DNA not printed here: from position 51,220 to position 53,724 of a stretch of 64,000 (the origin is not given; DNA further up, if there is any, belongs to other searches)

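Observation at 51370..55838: Tandem, translationally coupled paralogues of an unknown ~740-aa secreted protein in a TonB-receptor/PhoD locus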

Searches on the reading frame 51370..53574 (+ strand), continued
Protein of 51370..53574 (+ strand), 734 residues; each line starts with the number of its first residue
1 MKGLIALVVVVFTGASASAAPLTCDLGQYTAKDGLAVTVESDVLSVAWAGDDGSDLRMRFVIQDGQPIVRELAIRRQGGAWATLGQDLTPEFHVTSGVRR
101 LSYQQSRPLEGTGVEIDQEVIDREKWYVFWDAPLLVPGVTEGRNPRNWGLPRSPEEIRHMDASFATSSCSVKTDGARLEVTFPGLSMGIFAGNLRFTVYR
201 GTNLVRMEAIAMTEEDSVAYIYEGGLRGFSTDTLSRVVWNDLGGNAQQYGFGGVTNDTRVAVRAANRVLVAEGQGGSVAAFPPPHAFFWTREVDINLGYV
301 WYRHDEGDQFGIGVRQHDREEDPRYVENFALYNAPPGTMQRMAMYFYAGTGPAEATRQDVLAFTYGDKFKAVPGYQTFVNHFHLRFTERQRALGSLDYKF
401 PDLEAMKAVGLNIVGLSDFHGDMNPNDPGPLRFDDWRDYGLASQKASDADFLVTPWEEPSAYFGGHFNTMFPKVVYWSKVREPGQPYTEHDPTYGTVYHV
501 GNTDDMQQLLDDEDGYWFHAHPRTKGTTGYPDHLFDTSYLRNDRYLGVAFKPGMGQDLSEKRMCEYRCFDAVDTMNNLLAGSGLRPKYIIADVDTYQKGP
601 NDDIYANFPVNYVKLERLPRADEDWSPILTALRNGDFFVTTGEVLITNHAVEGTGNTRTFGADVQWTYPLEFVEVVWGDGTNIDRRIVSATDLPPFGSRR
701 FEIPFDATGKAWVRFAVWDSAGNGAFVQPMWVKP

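Call 73: find_encoding_contigs(protein=window:51370-53574:+, flank=7000, max_places=4)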
Protein window:51370-53574:+ (734 aa): 2 contigs read that carry it; 2 places shown.
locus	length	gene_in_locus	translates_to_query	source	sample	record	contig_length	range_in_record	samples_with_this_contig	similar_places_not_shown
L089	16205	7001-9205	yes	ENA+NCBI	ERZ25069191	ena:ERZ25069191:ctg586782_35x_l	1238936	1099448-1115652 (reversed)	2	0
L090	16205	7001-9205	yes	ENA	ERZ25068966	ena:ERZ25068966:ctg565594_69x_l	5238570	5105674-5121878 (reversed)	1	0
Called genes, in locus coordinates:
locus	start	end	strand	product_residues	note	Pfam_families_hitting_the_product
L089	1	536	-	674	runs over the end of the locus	PF01433:Peptidase_M1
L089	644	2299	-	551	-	PF01011:PQQ, PF13360:PQQ_2, PF13570:Beta-prop_ACSF4 (weak), PF01011:PQQ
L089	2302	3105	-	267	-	PF00034:Cytochrom_C (weak), PF13442:Cytochrome_CBB3, PF00034:Cytochrom_C (weak)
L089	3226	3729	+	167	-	PF00300:His_Phos_1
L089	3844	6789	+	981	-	PF13620:CarboxypepD_reg, PF13715:CarbopepD_reg_2 (weak), PF25183:OMP_b-brl_4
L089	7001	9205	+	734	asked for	-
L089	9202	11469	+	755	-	-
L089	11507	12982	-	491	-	PF16655:PhoD_N, PF09423:PhoD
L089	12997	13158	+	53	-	-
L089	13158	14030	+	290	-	PF00520:Ion_trans, PF07885:Ion_trans_2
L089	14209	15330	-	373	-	PF04307:YdjM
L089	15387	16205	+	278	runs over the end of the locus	PF02558:ApbA (faint), PF03446:NAD_binding_2 (weak), PF03807:F420_oxidored, PF14748:P5CR_dimer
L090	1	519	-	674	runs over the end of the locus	PF01433:Peptidase_M1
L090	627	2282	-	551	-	PF01011:PQQ, PF13360:PQQ_2, PF13570:Beta-prop_ACSF4 (weak), PF01011:PQQ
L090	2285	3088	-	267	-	PF00034:Cytochrom_C (weak), PF13442:Cytochrome_CBB3, PF00034:Cytochrom_C (weak)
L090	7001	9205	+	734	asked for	-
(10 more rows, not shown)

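Call 79: search_protein_families(library=pfam, alignment_id=A1, max_evalue=10)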
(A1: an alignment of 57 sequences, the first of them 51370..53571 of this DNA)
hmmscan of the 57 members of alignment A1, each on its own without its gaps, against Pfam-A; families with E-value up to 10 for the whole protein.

A. member 1, window:51370-53571:+ (734 aa): 0 families

B. families by the number of members that match (of 57 scanned): 6 families
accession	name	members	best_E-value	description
PF13754.12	Big_3_4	3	0.063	Domain of unknown function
PF20093.5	DUF6484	2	0.08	Domain of unknown function (DUF6484)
PF11941.14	DUF3459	1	0.042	Domain of unknown function (DUF3459)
PF12359.13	DUF3645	1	0.14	Protein of unknown function (DUF3645)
PF16750.11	HK_sensor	1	0.15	Sensor domain of 2-component histidine kinase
PF23512.1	Microp_apicomplexa_8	1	0.25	Apicomplexa microprotein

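Call 80: search_protein_families(library=ncbifam, proteins=[P0250, P0264, P0267, P0275, P0285, P0292, P0301, P0302, P0313, P0329], max_evalue=0.01)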
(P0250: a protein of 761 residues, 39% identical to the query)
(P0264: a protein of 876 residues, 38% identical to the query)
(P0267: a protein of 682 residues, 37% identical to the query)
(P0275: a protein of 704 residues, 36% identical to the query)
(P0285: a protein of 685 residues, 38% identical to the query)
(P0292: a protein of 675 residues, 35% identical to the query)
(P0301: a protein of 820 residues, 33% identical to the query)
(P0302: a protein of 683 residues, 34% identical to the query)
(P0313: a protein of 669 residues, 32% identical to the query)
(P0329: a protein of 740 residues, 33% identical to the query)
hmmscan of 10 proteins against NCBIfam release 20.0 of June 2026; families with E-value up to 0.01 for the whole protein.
P0250 (761 aa): 0 families

P0264 (876 aa): 2 families
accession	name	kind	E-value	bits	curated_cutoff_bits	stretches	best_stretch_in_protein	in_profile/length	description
NF038032.1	CehA_McbA_metalo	domain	4.5e-14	52.6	80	1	337-699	8-314/315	CehA/McbA family metallohydrolase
NF041573.1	rhamnosid_Stmyc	equivalog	0.0052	14.6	1720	0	737-808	254-322/1028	alpha-L-rhamnosidase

P0267 (682 aa): 1 family
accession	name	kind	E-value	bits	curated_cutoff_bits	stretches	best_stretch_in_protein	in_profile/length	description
NF038032.1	CehA_McbA_metalo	domain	2.5e-11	43.6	80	1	401-680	52-312/315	CehA/McbA family metallohydrolase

P0275 (704 aa): 1 family
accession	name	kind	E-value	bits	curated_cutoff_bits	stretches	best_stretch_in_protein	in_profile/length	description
NF038032.1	CehA_McbA_metalo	domain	3.2e-10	39.9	80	1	410-690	51-315/315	CehA/McbA family metallohydrolase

P0285 (685 aa): 1 family
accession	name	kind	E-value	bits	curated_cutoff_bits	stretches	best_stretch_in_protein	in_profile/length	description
NF038032.1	CehA_McbA_metalo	domain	3.1e-06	26.9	80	1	397-679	53-308/315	CehA/McbA family metallohydrolase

P0292 (675 aa): 1 family
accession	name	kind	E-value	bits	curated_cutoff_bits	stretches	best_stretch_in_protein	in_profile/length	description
NF038032.1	CehA_McbA_metalo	domain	3.3e-10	39.9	80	1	397-672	53-312/315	CehA/McbA family metallohydrolase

P0301 (820 aa): 1 family
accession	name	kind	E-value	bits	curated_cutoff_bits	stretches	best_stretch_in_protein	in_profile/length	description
NF038032.1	CehA_McbA_metalo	domain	1.1e-06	28.3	80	1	467-686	95-314/315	CehA/McbA family metallohydrolase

P0302 (683 aa): 0 families

P0313 (669 aa): 1 family
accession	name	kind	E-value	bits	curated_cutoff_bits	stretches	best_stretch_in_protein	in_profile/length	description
NF038032.1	CehA_McbA_metalo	domain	0.0021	17.5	80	1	446-667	98-314/315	CehA/McbA family metallohydrolase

P0329 (740 aa): 1 family
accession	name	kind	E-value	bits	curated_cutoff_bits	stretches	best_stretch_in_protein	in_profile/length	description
NF038032.1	CehA_McbA_metalo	domain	3e-12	46.6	80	1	429-733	54-314/315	CehA/McbA family metallohydrolase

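Call 84: search_solved_structures(query=L017:14226-16073:+, max_evalue=1)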
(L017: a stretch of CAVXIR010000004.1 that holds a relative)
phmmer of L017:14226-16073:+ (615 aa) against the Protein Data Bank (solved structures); distinct sequences matched with E-value up to 1: 0.

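Call 85: search_protein_families(library=ncbifam, proteins=[L017:14226-16073:+, L001:7088-9814:-, L001:19418-22093:-], max_evalue=0.01)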
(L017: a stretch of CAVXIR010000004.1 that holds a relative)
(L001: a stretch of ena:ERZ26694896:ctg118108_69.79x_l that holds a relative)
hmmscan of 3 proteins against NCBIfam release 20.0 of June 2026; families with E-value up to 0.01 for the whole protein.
L017:14226-16073:+ (615 aa): 0 families

L001:7088-9814:- (908 aa): 33 families (the best 25 are shown)
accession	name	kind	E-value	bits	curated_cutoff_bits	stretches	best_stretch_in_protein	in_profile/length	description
TIGR02427.1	protocat_pcaD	equivalog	7.7e-28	97.5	255.85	2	71-180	2-111/251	3-oxoadipate enol-lactonase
NF051488.1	bifunc_PcaDC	exception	4.1e-24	85.4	390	2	81-187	12-117/375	bifunctional 3-oxoadipate enol-lactonase/4-carboxymuconolactone decarboxylase PcaDC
NF050089.1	i_nPHAscl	equivalog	9.1e-22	77.4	300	1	78-178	15-114/288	intracellular short-chain-length polyhydroxyalkanoate depolymerase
NF051487.1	bifunc_PcaCD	exception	2.8e-21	76.1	430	1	77-326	168-412/413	bifunctional 4-carboxymuconolactone decarboxylase/3-oxoadipate enol-lactonase PcaCD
NF011457.0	PRK14875.1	equivalog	1.3e-19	70.5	307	1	51-326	102-370/372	acetoin dehydrogenase dihydrolipoyllysine-residue acetyltransferase subunit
TIGR03695.1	menH_SHCHC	equivalog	1.5e-19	70.5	208.55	1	82-180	3-103/252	2-succinyl-6-hydroxy-2,4-cyclohexadiene-1-carboxylate synthase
NF002938.0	PRK03592.1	equivalog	3e-18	66.2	241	1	62-180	13-128/298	haloalkane dehalogenase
NF045632.1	hydroxlase_HsaD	equivalog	5.8e-18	64.8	400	1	61-178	14-134/290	4,5:9,10-diseco-3-hydroxy-5,9,17-trioxoandrosta-1(10),2-diene-4-oate hydrolase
TIGR03056.1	bchO_mg_che_rel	equivalog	1e-17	64.1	172.55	1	62-166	9-113/278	alpha/beta fold hydrolase BchO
NF007954.0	PRK10673.1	equivalog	1.3e-16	60.7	399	1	81-326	16-253/255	esterase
TIGR01738.1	bioH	equivalog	1.4e-16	60.9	206.95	2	78-178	1-95/245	pimeloyl-ACP methyl ester esterase BioH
TIGR01250.1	pro_imino_pep_2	subfamily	1.4e-14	54.3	167.65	2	61-180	4-128/288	proline iminopeptidase-family hydrolase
NF002043.0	PRK00870.1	subfamily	1.7e-12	47.4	265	1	70-191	35-159/302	haloalkane dehalogenase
NF002873.0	PRK03204.1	equivalog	2.4e-09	36.9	466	1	69-171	24-124/286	haloalkane dehalogenase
TIGR03611.1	RutD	equivalog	3.5e-09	36.4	238.5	1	85-178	17-110/258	pyrimidine utilization protein D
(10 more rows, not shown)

L001:19418-22093:- (891 aa): 0 families

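Call 87: search_dna_similar(query=P0264, collection=plasmids, mode=protein, max_evalue=10, max_rows=30)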
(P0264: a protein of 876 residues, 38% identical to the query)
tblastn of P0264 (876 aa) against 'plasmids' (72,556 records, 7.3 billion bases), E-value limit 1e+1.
Records with a match: 14; places in all: 17; records where one place covers at least 80% of the query: 0.
Best place of each record, by identity: <60% 14.
By first word of the organism name: Phyllobacterium 3; Hymenobacter 2; Bacteroides 2; Croceicoccus 2; Calothrix 2; Chondrinema 1; Parabacteroides 1; Rhizobium 1.
By predicted mobility (MOB-suite, as given by PLSDB): non-mobilizable 12; mobilizable 2.
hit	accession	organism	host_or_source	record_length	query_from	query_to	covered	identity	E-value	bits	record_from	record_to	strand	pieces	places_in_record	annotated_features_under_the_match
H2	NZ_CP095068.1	Hymenobacter volaticus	single cell,air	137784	47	699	75%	49.1%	0e+0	673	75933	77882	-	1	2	hypothetical protein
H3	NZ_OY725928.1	Bacteroides finegoldii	-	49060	728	872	17%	34.4%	1e-11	77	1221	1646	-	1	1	none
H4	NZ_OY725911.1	Bacteroides finegoldii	-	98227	740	873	15%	35.6%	1e-12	80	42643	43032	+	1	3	DUF4965 domain-containing protein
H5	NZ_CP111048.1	Chondrinema litorale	Seaweed,red alga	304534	725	873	17%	30.9%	4e-7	62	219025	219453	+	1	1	glutaminase family protein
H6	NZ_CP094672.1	Hymenobacter tibetensis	Single cell,soil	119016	725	872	17%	30.9%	2e-10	73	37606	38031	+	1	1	glutaminase family protein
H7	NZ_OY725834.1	Parabacteroides distasonis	-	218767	741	873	15%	34.1%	3e-9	69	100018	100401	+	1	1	DUF4965 domain-containing protein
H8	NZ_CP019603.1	Croceicoccus marinus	-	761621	580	699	14%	28.7%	5e+0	39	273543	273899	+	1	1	CehA/McbA family metallohydrolase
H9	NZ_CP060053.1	Croceicoccus marinus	prokaryote,marine sediment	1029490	580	699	14%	28.7%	5e+0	39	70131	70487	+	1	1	none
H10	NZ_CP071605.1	Rhizobium binae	lentil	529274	274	381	12%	26.8%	1e+1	38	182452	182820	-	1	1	GntR family transcriptional regulator | dihydrodipicolinate synthase family protein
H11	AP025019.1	Calothrix sp. PCC 7716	-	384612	334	435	12%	25.5%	3e+0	39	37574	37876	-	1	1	heavy metal efflux pump, CzcA family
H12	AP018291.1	Calothrix sp. NIES-4105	-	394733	334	435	12%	24.5%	9e+0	38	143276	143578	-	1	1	heavy metal efflux pump, CzcA family protein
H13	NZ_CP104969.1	Phyllobacterium zundukense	Vicia costata,cell culture,root nodule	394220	299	381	9%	29.9%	2e+0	40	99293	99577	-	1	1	GntR family transcriptional regulator | dihydrodipicolinate synthase family protein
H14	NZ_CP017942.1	Phyllobacterium zundukense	Oxytropis triphylla,cell culture,root ...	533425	314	381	8%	31.7%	8e+0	38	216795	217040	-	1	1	GntR family transcriptional regulator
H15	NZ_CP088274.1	Phyllobacterium sp. T1293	Melilotus albus,Cell culture,root nodule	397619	322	381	7%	33.8%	6e+0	38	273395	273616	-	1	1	GntR family transcriptional regulator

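Call 88: get_annotated_region(hit=H8, flank=6000)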
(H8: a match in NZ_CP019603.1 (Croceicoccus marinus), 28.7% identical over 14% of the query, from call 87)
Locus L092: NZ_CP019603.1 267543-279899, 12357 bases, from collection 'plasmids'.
description: Croceicoccus marinus strain E4A9 plasmid pCME4A9I, complete sequence
organism: Croceicoccus marinus (NCBI taxid 450378)
taxonomy: Bacteria; Pseudomonadota; Alphaproteobacteria; Sphingomonadales; Erythrobacteraceae; Croceicoccus; Croceicoccus marinus
host: -; source: -; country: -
typing (MOB-suite, as given by PLSDB): non-mobilizable; replicon rep_cluster_545
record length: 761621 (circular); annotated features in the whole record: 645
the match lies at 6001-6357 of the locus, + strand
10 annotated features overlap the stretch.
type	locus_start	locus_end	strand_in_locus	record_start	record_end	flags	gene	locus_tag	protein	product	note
CDS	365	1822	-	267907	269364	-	-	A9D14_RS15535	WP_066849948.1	hypothetical protein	-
CDS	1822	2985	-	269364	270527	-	-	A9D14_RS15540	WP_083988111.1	FAD-dependent monooxygenase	-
CDS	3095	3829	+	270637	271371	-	-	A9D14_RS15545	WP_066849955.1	GntR family transcriptional regulator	-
CDS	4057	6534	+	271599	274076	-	-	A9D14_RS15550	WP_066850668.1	CehA/McbA family metallohydrolase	-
CDS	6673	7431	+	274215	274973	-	-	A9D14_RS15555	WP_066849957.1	exonuclease domain-containing protein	-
CDS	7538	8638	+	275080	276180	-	-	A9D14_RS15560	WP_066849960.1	histidine kinase dimerization/phosphoacceptor domain -containing protein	-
CDS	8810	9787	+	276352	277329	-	-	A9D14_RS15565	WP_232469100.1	alpha/beta hydrolase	-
CDS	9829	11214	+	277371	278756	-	-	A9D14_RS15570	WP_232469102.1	amidohydrolase family protein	-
CDS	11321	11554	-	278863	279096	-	-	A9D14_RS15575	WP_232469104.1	diguanylate cyclase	-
CDS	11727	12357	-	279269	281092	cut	-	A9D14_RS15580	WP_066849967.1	hypothetical protein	-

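Call 90: search_protein_families(library=pfam, proteins=[L092:4057-6531:+], max_evalue=1)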
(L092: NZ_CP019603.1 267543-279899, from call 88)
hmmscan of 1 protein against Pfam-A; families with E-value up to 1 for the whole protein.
L092:4057-6531:+ (825 aa): 2 families
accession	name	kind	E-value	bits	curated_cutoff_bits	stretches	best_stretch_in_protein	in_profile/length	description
PF07676.18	PD40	-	2.7e-20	72.2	20.9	3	82-110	2-30/38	WD40-like Beta Propeller Repeat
PF00930.27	DPPIV_N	-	2.3e-05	23.8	22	1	71-109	25-63/354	Dipeptidyl peptidase IV (DPP IV) N-terminal region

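Call 92: search_solved_structures(query=L092:5299-6531:+, max_evalue=10, show_alignments=2)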
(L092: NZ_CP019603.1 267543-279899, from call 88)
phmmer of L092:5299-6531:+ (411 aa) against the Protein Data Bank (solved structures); distinct sequences matched with E-value up to 10: 0.
